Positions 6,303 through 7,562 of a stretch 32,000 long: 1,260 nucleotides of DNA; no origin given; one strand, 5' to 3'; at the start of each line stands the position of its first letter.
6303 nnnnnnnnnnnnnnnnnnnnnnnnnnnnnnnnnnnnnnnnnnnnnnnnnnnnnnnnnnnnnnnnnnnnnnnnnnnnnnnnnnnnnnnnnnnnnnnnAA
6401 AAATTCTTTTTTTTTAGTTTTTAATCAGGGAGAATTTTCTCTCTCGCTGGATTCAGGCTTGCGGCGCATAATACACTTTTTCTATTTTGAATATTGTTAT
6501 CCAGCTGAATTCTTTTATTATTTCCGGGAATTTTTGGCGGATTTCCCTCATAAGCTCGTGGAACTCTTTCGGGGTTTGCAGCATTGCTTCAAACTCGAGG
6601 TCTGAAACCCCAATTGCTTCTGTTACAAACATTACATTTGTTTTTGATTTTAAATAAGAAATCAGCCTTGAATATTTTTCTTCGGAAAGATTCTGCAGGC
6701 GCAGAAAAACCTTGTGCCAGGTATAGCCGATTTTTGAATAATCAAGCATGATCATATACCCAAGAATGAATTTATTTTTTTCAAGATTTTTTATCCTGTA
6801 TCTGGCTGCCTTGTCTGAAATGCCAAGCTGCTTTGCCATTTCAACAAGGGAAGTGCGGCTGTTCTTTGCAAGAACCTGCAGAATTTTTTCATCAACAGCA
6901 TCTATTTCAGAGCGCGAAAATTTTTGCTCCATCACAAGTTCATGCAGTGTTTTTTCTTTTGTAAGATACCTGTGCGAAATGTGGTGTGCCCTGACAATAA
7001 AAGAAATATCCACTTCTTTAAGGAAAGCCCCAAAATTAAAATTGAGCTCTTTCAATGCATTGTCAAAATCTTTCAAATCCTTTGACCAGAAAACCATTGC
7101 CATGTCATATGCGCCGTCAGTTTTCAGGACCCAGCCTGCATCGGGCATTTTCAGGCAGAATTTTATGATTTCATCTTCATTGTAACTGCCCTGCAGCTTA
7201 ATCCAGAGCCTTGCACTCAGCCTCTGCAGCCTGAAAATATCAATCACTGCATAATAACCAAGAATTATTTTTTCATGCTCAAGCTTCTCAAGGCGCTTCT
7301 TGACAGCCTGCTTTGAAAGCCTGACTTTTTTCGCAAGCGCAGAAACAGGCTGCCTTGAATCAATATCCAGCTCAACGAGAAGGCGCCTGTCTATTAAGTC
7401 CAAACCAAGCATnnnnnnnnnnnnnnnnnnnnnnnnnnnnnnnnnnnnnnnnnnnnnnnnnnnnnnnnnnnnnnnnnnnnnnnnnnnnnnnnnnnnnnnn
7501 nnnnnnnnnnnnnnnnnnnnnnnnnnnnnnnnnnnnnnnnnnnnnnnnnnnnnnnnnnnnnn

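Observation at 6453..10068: Candidate RiPP-like cluster in an archaeon: Lrp regulator <-> 4 precursor-like peptides -> B12-domain radical SAM (-> small GNAT-like protein)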

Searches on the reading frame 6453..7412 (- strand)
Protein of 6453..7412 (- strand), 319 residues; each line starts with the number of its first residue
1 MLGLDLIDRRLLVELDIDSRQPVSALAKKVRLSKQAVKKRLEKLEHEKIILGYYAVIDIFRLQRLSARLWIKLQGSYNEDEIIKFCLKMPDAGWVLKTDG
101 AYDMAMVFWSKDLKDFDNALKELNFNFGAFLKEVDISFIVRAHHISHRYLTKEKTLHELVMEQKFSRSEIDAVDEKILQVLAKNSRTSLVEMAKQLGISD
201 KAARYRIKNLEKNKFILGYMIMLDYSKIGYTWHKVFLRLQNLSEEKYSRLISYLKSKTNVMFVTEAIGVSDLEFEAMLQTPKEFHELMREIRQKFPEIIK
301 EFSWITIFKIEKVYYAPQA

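Call 3: search_protein_families(library=pfam, proteins=[window:6453-7412:-], max_evalue=0.01)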
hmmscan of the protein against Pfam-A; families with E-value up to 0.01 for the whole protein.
window:6453-7412:- (319 aa): 19 families
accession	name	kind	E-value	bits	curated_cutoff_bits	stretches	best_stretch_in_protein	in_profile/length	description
PF13404.12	HTH_AsnC-type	-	2.8e-22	78.7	27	2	170-211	1-42/42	AsnC-type helix-turn-helix domain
PF13412.12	HTH_24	-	1.8e-18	66.3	21.9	2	171-216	2-47/48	Winged helix-turn-helix DNA-binding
PF12840.13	HTH_20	-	2.4e-08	34.3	27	1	177-216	9-48/51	Helix-turn-helix domain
PF22451.2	NirdL-like_HTH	-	1.1e-06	28.6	27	0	20-50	16-46/47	Siroheme decarboxylase NirDL-like HTH domain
PF08279.18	HTH_11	-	1.5e-06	28.4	25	1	175-213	3-42/55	HTH domain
PF04967.18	HTH_10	-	3.5e-05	24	23.1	0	186-212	23-49/53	HTH DNA binding domain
PF12844.13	HTH_19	-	9.1e-05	22.7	30.2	1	188-227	14-49/64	Helix-turn-helix domain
PF01047.28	MarR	-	9.7e-05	22.6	24.6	0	14-47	11-44/59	MarR family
PF08280.17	HTH_Mga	-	0.00013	22.3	23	0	176-211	9-44/59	M protein trans-acting positive regulator (MGA) HTH domain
PF13556.12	HTH_30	-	0.00032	20.8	27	0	186-211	12-37/59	PucR C-terminal helix-turn-helix domain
PF13518.12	HTH_28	-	0.00057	20.3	25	0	181-213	7-39/52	Helix-turn-helix domain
PF00126.33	HTH_1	-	0.0011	19.3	26.6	0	191-212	18-39/60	Bacterial regulatory helix-turn-helix protein, lysR family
PF12802.13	MarR_2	-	0.0016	19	27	0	3-45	2-45/61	MarR family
PF09778.15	Guanylate_cyc_2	-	0.0023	17.8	28.1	1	112-187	30-103/212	Guanylylate cyclase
PF08221.17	HTH_9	-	0.0038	17.7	23.4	0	19-41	26-48/62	RNA polymerase III subunit RPC82 helix-turn-helix domain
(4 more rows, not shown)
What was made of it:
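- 6453..7412 (-): Tandem (fused double) Lrp/AsnC-family protein, 319 aa, transcribed divergently from the peptide operon. It is the presumed regulator. Pfam finds HTH_AsnC-type twice (call 3).
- Checked: The ORF 6453-7412 (-) is a 319-aa protein with two AsnC-type HTH domains (Pfam PF13404, 78.7 bits, 2 stretches; call 3).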

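Call 4: search_protein_families(library=ncbifam, proteins=[window:6453-7412:-], max_evalue=1)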
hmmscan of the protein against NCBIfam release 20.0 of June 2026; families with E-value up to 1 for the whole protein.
window:6453-7412:- (319 aa): 27 families (the best 25 are shown)
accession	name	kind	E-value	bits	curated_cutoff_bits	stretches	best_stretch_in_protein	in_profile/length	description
NF040947.1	trans_reg_LysM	equivalog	2.6e-23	82.3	180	2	170-271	1-98/136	HTH-type transcriptional regulator LysM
NF053758.1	ChrTpTrnRegChrS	equivalog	1.2e-20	73.9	250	2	163-299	5-139/158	chromate efflux transcriptional regulator ChrS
NF040820.1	trans_reg_LrpA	equivalog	7.5e-20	71.3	250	2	170-232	2-64/141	HTH-type transcriptional regulator LrpA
NF008370.0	PRK11169.1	equivalog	2.2e-19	69.7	233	2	161-227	3-69/164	leucine-responsive transcriptional regulator Lrp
NF008384.0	PRK11179.1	equivalog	4.1e-18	65.7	227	2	168-298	5-134/153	transcriptional regulator AsnC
NF041396.1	TranRegLrp_Halo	equivalog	3e-16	59.6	190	2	171-272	4-103/149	HTH-type transcriptional regulator Lrp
NF041395.1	TranRegLrpA1_Halo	equivalog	2.1e-15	56.9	250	2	171-260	4-91/142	HTH-type transcriptional regulator LrpA1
TIGR02702.1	SufR_cyano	equivalog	8.6e-09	35.4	178.8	2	174-222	3-51/208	iron-sulfur cluster biosynthesis transcriptional regulator SufR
NF038251.1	AdcR_fam_Zn_TF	equivalog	1e-05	25.8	175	1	150-216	14-79/143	zinc-dependent MarR family transcriptional regulator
NF040708.3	Siroheme_Dcarb_AhbA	equivalog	2.5e-05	24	140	1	20-62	16-58/144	siroheme decarboxylase subunit alpha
TIGR01884.1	cas_HTH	subfamily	3.3e-05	23.4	60.2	1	166-216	136-186/202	CRISPR-associated CARF protein Csa3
NF053660.1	ORF80_fam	equivalog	0.0011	18.8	95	1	174-216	4-46/70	ORF80 family leucine zipper DNA-binding protein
NF040887.2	trans_reg_YciT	exception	0.0016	18.1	450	1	174-227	5-61/246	DNA-binding transcriptional regulator YciT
NF033788.1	HTH_metalloreg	subfamily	0.0018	18.1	55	0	11-50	16-55/77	metalloregulator ArsR/SmtB family transcription factor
NF040707.3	Siroheme_Dcarb_AhbB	equivalog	0.0021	17.8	125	0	187-232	14-59/146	siroheme decarboxylase subunit beta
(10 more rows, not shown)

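Call 57: find_homologous_proteins(query=window:6453-7412:-, max_evalue=0.00001)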
Query window:6453-7412:- (319 aa): 67 proteins with E <= 0.00001 among 1951 candidates.
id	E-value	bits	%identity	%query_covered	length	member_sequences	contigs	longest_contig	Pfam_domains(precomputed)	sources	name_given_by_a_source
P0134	4.9e-203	691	100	100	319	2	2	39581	PF22451.3,PF12840.14,PF13412.13,PF08279.19,PF13404.13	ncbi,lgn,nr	ncbi:MAG: Lrp/AsnC family transcriptional regulator [Candidatus ainarchaeum sp.]|nr:Lrp/AsnC family 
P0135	1.6e-167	574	80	99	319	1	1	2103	PF22451.3,PF01047.29,PF12840.14,PF13412.13,PF08279.19,PF01022.27,PF13404.13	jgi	jgi:Lrp/AsnC family leucine-responsive transcriptional regulator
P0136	2.7e-167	574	81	100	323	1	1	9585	PF12840.14,PF13412.13,PF08279.19,PF04967.19,PF13404.13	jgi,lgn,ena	-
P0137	2.9e-167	574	80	100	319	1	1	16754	PF22451.3,PF01047.29,PF12840.14,PF13412.13,PF04967.19,PF13404.13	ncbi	-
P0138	1.2e-163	562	79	100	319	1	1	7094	PF22451.3,PF01047.29,PF12840.14,PF13412.13,PF08279.19,PF04967.19,PF13518.13,PF13404.13,PF12802.14,PF13556.13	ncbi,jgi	-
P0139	1.7e-163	561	79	100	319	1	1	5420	PF22451.3,PF01047.29,PF12840.14,PF13412.13,PF08279.19,PF04967.19,PF13518.13,PF13404.13,PF12802.14,PF13556.13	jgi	-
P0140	6.5e-162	556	79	100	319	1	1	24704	PF22451.3,PF01047.29,PF12840.14,PF13412.13,PF08279.19,PF13404.13,PF12802.14,PF08221.18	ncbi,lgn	-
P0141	1.2e-161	555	78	100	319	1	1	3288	PF22451.3,PF12840.14,PF13412.13,PF13404.13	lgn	-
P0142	1.5e-161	555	77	100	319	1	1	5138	PF22451.3,PF01047.29,PF12840.14,PF13412.13,PF13404.13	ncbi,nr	ncbi:MAG: Lrp/AsnC family transcriptional regulator [Candidatus Diapherotrites archaeon]|nr:Lrp/AsnC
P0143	1.3e-157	542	75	100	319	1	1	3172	PF22451.3,PF01047.29,PF12840.14,PF13412.13,PF04967.19,PF13404.13,PF12802.14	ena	-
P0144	2.2e-157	541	77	100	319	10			PF22451.3,PF01047.29,PF12840.14,PF13412.13,PF08279.19,PF04967.19,PF13518.13,PF13404.13,PF13556.13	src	-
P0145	4.0e-157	540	76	100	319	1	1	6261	PF01047.29,PF12840.14,PF13412.13,PF13404.13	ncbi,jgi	-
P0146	4.5e-157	540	76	100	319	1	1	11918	PF22451.3,PF01047.29,PF12840.14,PF13412.13,PF08279.19,PF13404.13,PF08220.19,PF13556.13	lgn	-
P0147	2.3e-156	538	76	100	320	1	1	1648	PF22451.3,PF12840.14,PF13412.13,PF13404.13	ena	-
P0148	2.5e-156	538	76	100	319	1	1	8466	PF01047.29,PF12840.14,PF13412.13,PF08279.19,PF04967.19,PF13518.13,PF13404.13,PF12802.14,PF13556.13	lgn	-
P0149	3.1e-155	534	75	100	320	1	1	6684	PF01047.29,PF12840.14,PF13412.13,PF08279.19,PF13404.13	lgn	-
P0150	1.3e-147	509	72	100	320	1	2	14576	PF22451.3,PF01047.29,PF12840.14,PF13412.13,PF08279.19,PF13404.13,PF12802.14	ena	-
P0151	5.2e-146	504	69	100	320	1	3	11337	PF22451.3,PF01047.29,PF12840.14,PF13412.13,PF08279.19,PF13404.13,PF12802.14,PF13556.13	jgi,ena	-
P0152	2.2e-102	361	53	98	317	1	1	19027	PF01047.29,PF12840.14,PF13412.13,PF08279.19,PF01037.29,PF13404.13,PF12802.14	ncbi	ncbi:MAG: Lrp/AsnC family transcriptional regulator [archaeon]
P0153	1.6e-71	259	39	98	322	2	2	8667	PF22451.3,PF01047.29,PF12840.14,PF13412.13,PF08279.19,PF01022.27,PF01037.29,PF13404.13,PF12802.14,PF13545.13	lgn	-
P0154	1.9e-68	249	37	98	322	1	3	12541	PF22451.3,PF01047.29,PF12840.14,PF13412.13,PF08279.19,PF01022.27,PF13404.13,PF12802.14,PF13545.13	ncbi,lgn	-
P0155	2.9e-60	222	40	95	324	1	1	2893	PF22451.3,PF01047.29,PF12840.14,PF13412.13,PF08279.19,PF13404.13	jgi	jgi:DNA-binding Lrp family transcriptional regulator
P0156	1.1e-57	214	35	98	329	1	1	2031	PF01047.29,PF12840.14,PF13412.13,PF01037.29,PF13404.13,PF13545.13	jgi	jgi:Lrp/AsnC family transcriptional regulator, leucine-responsive regulatory protein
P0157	3.9e-57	212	37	97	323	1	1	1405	PF01047.29,PF12840.14,PF13412.13,PF01037.29,PF13404.13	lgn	-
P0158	5.3e-54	202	36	99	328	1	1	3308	PF13412.13,PF01037.29,PF13404.13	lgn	-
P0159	1.1e-50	191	36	98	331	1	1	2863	PF01047.29,PF12840.14,PF13412.13,PF13404.13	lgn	-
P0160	2.3e-50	190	34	98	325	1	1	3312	PF13412.13,PF13404.13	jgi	jgi:Lrp/AsnC family leucine-responsive transcriptional regulator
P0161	3.8e-50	189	33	99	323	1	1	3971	PF22451.3,PF13412.13,PF01037.29,PF13404.13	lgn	-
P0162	6.4e-50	188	33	99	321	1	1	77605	PF01047.29,PF12840.14,PF13412.13,PF13404.13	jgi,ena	-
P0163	8.8e-49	185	33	94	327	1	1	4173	PF22451.3,PF01047.29,PF12840.14,PF13412.13,PF01037.29,PF13404.13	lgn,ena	-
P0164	2.1e-48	183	32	99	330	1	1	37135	PF12840.14,PF13412.13,PF13404.13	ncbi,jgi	-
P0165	8.9e-48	181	34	98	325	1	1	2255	PF13412.13,PF13404.13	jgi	jgi:Lrp/AsnC family leucine-responsive transcriptional regulator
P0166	2.4e-47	180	33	96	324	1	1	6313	PF01047.29,PF13412.13,PF13404.13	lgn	-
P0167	3.6e-47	179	34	97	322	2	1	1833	PF01047.29,PF12840.14,PF13412.13,PF01022.27,PF13404.13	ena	-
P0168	3.2e-45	173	31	99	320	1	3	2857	PF22451.3,PF01047.29,PF12840.14,PF13412.13,PF13404.13,PF12802.14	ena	-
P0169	3.5e-44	170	32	97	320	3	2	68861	PF13412.13,PF13404.13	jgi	-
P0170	2.3e-42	164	35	98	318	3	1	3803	PF01047.29,PF13412.13,PF08279.19,PF01037.29,PF13404.13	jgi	jgi:Lrp/AsnC family transcriptional regulator, leucine-responsive regulatory protein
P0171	4.0e-42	163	32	98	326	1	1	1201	PF22451.3,PF01047.29,PF13412.13,PF13404.13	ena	-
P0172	4.9e-42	162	34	98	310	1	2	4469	PF13412.13,PF01037.29,PF13404.13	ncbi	ncbi:MAG: Lrp/AsnC family transcriptional regulator, partial [Nanoarchaeota archaeon]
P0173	4.1e-41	159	32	98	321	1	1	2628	PF01047.29,PF13412.13,PF01037.29,PF13404.13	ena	-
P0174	4.4e-40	156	31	98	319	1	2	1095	PF01047.29,PF13412.13,PF25212.3,PF13404.13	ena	-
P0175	8.8e-39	152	30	94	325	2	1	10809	PF13412.13,PF13404.13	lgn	-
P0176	2.2e-38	150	28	98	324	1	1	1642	PF13412.13,PF08279.19,PF08280.18,PF13404.13,PF08220.19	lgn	-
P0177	2.8e-37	147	29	97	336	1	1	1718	PF01047.29,PF12840.14,PF13412.13,PF08279.19,PF01022.27,PF01037.29,PF13404.13,PF12802.14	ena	-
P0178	5.5e-37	146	30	98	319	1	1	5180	PF01047.29,PF13412.13,PF25212.3,PF13404.13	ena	-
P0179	4.0e-36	143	31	94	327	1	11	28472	PF13412.13,PF08279.19,PF13404.13,PF13545.13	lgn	-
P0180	1.3e-34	138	30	99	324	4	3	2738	PF12840.14,PF13412.13,PF13404.13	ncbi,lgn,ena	ncbi:MAG: Lrp/AsnC family transcriptional regulator [Nanoarchaeota archaeon]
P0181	1.6e-34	138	26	97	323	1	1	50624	PF12840.14,PF13412.13,PF01022.27,PF13404.13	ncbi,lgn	-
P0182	1.3e-33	135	30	100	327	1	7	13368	PF01047.29,PF13412.13,PF08279.19,PF13404.13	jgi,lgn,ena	-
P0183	1.4e-33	135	29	99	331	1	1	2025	PF12840.14,PF13412.13,PF13404.13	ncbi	-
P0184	2.7e-33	134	32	92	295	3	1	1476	PF13412.13,PF13404.13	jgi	jgi:DNA-binding Lrp family transcriptional regulator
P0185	8.0e-33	132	29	99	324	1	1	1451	PF22451.3,PF01047.29,PF12840.14,PF13412.13,PF13404.13,PF12802.14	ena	-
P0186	1.9e-32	131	30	99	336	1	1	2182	PF01047.29,PF13412.13,PF13404.13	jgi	jgi:DNA-binding Lrp family transcriptional regulator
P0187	4.8e-30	123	29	98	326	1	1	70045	PF01047.29,PF12840.14,PF13412.13,PF08279.19,PF13404.13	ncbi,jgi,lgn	-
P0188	1.1e-28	119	30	96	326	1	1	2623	PF01047.29,PF12840.14,PF13412.13,PF13404.13,PF12802.14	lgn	-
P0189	5.9e-28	116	27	91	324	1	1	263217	PF22451.3,PF01047.29,PF12840.14,PF13412.13,PF08279.19,PF01037.29,PF08280.18,PF13404.13,PF13545.13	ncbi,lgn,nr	ncbi:MAG: winged helix-turn-helix transcriptional regulator [Nanoarchaeota archaeon]|nr:winged helix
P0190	7.7e-28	116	30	99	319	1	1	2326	PF22451.3,PF01047.29,PF13412.13,PF08279.19,PF13404.13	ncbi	-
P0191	1.7e-27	115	24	99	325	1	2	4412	PF13412.13,PF01037.29,PF08280.18,PF13404.13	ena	-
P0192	2.0e-26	111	29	93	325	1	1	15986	PF01047.29,PF12840.14,PF13412.13,PF13404.13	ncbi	-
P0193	3.8e-26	110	28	99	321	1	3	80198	PF01047.29,PF13412.13,PF08279.19,PF01037.29,PF13404.13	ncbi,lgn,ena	-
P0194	6.7e-26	109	26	99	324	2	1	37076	PF01047.29,PF13412.13,PF13404.13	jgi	jgi:DNA-binding Lrp family transcriptional regulator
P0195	7.4e-26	109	29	84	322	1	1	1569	PF12840.14,PF13412.13,PF08279.19,PF13404.13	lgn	-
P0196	1.0e-25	109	29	100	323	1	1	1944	PF01047.29,PF13412.13,PF08279.19,PF01037.29,PF13404.13,PF13545.13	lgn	-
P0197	6.3e-23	100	25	95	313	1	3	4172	PF01047.29,PF13412.13,PF08279.19,PF13730.13,PF13404.13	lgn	-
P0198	1.0e-14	73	32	42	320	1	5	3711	PF01047.29,PF13412.13,PF13730.13,PF01022.27,PF13404.13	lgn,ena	-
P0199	1.1e-9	56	30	37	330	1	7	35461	PF22451.3,PF01047.29,PF13412.13,PF08279.19,PF25212.3,PF13404.13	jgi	-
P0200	2.2e-9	55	29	66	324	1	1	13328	PF01047.29,PF13412.13,PF09756.16,PF13404.13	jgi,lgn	-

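Call 58: find_encoding_contigs(protein=P0162, flank=4000, max_places=1)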
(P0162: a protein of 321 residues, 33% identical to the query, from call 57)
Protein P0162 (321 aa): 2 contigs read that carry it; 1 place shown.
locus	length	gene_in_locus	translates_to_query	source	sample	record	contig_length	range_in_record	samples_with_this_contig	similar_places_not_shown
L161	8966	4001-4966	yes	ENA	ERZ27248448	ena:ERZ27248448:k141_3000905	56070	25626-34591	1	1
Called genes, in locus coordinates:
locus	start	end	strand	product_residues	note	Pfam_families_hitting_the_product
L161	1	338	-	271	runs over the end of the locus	PF07885:Ion_trans_2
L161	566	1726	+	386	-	PF04055:Radical_SAM, PF08608:Wyosine_form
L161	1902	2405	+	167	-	-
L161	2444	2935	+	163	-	-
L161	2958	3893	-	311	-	PF13649:Methyltransf_25, PF08241:Methyltransf_11 (weak)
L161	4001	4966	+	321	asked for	PF01047:MarR (faint), PF13404:HTH_AsnC-type, PF13412:HTH_24, PF12840:HTH_20 (faint), PF13404:HTH_AsnC-type, PF13412:HTH_24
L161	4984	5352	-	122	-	-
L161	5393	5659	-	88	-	-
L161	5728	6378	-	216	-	PF12705:PDDEXK_1 (weak)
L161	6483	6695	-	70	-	-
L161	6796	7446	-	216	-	-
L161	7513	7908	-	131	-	PF01870:Hjc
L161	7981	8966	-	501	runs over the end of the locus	-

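Call 59: find_encoding_contigs(protein=P0189, flank=4000, max_places=1)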
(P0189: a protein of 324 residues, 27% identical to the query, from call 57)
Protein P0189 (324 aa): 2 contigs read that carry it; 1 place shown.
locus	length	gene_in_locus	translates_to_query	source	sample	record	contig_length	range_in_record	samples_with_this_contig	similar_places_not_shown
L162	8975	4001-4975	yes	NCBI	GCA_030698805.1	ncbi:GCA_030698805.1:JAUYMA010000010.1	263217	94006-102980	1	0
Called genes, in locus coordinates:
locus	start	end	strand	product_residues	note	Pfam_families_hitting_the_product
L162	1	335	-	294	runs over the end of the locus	PF01636:APH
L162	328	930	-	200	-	PF00300:His_Phos_1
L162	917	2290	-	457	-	PF18765:Polbeta (weak)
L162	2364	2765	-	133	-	-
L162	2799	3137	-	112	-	-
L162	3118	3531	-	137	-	-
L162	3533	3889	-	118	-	-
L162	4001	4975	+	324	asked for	PF01047:MarR (faint), PF08279:HTH_11 (faint), PF12840:HTH_20 (faint), PF13404:HTH_AsnC-type, PF13412:HTH_24, PF08280:HTH_Mga (weak), PF13404:HTH_AsnC-type, PF13412:HTH_24, +3 more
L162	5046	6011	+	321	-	PF02690:Na_Pi_cotrans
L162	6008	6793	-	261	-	-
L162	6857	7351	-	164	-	PF00565:SNase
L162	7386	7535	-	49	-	-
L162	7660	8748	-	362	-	PF07995:GSDH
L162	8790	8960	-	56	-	-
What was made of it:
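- Relatives occur in other DPANN genomes without the enzyme (calls 58, 59).
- Tried and rejected: Relatives at 27-33% identity in other DPANN genomes lack the enzyme (calls 57-59).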

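Call 72: predict_structure(alignment_id=A5)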
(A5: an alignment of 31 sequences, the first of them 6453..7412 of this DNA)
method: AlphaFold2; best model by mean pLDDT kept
length: 319 residues; sequences in the alignment: 31
mean_pLDDT: 93.6   pTM: 0.89
mean pLDDT of the five models: 93.6, 93.5, 93.3, 92.8, 92.4
residues with pLDDT >= 90: 289; 70-90: 23; 50-70: 7; < 50: 0
segments of 3 or more residues with pLDDT < 50: none
pLDDT, mean of each block of 10 residues (from residue 1): 86 95 96 97 97 93 93 88 92 94 95 94 95 96 94 92 77 94 95 97 97 95 93 97 95 97 95 97 96 96 95 79
secondary structure, 60 per line:
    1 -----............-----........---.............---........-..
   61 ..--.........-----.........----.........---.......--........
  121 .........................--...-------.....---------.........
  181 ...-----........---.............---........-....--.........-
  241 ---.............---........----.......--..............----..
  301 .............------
elements in order: H6-17 H23-30 H34-46 E50-57 H59-62 E65-73 H79-87 E92-100 E104-110 H113-130 E131-145 E158-162 H172-183 H189-196 H200-212 E216-223 H225-228 E231-239 H244-256 E260-267 E272-278 H281-294 E299-313

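Call 75: fold_search(model_id=the predicted structure, library=pdb)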
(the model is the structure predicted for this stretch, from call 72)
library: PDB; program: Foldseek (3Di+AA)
matches with E <= 10: 1630; with E <= 0.001: 51
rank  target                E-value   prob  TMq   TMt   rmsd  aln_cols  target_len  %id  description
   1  4ch7                  1.9e-13  1.00  0.64  0.66   5.1       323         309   12  Crystal structure of the siroheme decarboxylase NirDL (released 2014-07-30)
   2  4czc                  2.1e-13  1.00  0.65  0.67   5.0       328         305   12  Crystal structure of the siroheme decarboxylase NirDL in co-complex with iron-uroporphyrin III analogue (released 2014-07-30)
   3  2dbb_B                6.5e-09  1.00  0.42  0.85   2.2       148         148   23  Crystal structure of PH0061 (released 2006-06-15)
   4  2dbb_A                1.3e-08  1.00  0.41  0.86   2.3       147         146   23  Crystal structure of PH0061 (released 2006-06-15)
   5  2cyy                  9.7e-08  1.00  0.42  0.84   2.2       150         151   21  Crystal structure of PH1519 from Pyrococcus horikosii OT3 (released 2006-09-19)
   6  2cg4_A                1.0e-07  1.00  0.38  0.75   2.9       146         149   24  Structure of E.coli AsnC (released 2006-04-04)
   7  7fby                  1.4e-07  1.00  0.39  0.79   2.0       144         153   22  Crystal Structure of PH0140 from Pyrococcus horikosii OT3 (released 2022-07-20)
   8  9w4w                  1.6e-07  1.00  0.39  0.81   5.5       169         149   21  Structure of transcription factor in complex with L-Ile (released 2026-03-25)
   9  4pcq_C                4.2e-07  1.00  0.36  0.71   7.8       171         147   22  Crystal Structure of MtbAldR (Rv2779c) (released 2015-05-06)
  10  2pmh                  4.5e-07  1.00  0.38  0.75   3.1       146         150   27  Crystal structure of Thr132Ala of ST1022 from Sulfolobus tokodaii (released 2008-04-22)
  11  2e1c_MODEL_1_A        4.7e-07  1.00  0.41  0.84   2.2       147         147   20  Structure of Putative HTH-type transcriptional regulator PH1519/DNA Complex (released 2007-12-04)
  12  3i4p                  5.6e-07  1.00  0.38  0.75   2.3       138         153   22  Crystal structure of AsnC family transcriptional regulator from Agrobacterium tumefaciens (released 2009-07-28)
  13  2efo                  6.0e-07  1.00  0.39  0.76   3.4       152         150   27  Crystal structure of Tyr77 to Ala of ST1022 from Sulfolobus tokodaii 7 (released 2008-02-26)
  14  9w4v_A                8.0e-07  1.00  0.40  0.83   5.5       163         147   21  Structure of transcription factor in complex with D-allo-Ile (released 2026-03-25)
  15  2efn                  8.5e-07  1.00  0.38  0.75   3.0       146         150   27  Crystal Structure of Ser 32 to Ala of ST1022 from Sulfolobus tokodaii 7 (released 2008-02-26)
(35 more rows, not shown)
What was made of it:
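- On Lrp/AsnC (feast/famine) transcription regulators: Each half matches PH0061, PH1519 and LrpA at TMt about 0.85 (calls 72, 75).
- Checked: Its AF2 model has pLDDT 93.6 and shows two HTH + alpha/beta-sandwich halves (calls 72, 75).
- Each half is 20-28% identical to DNA-binding archaeal Lrp proteins (call 75).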
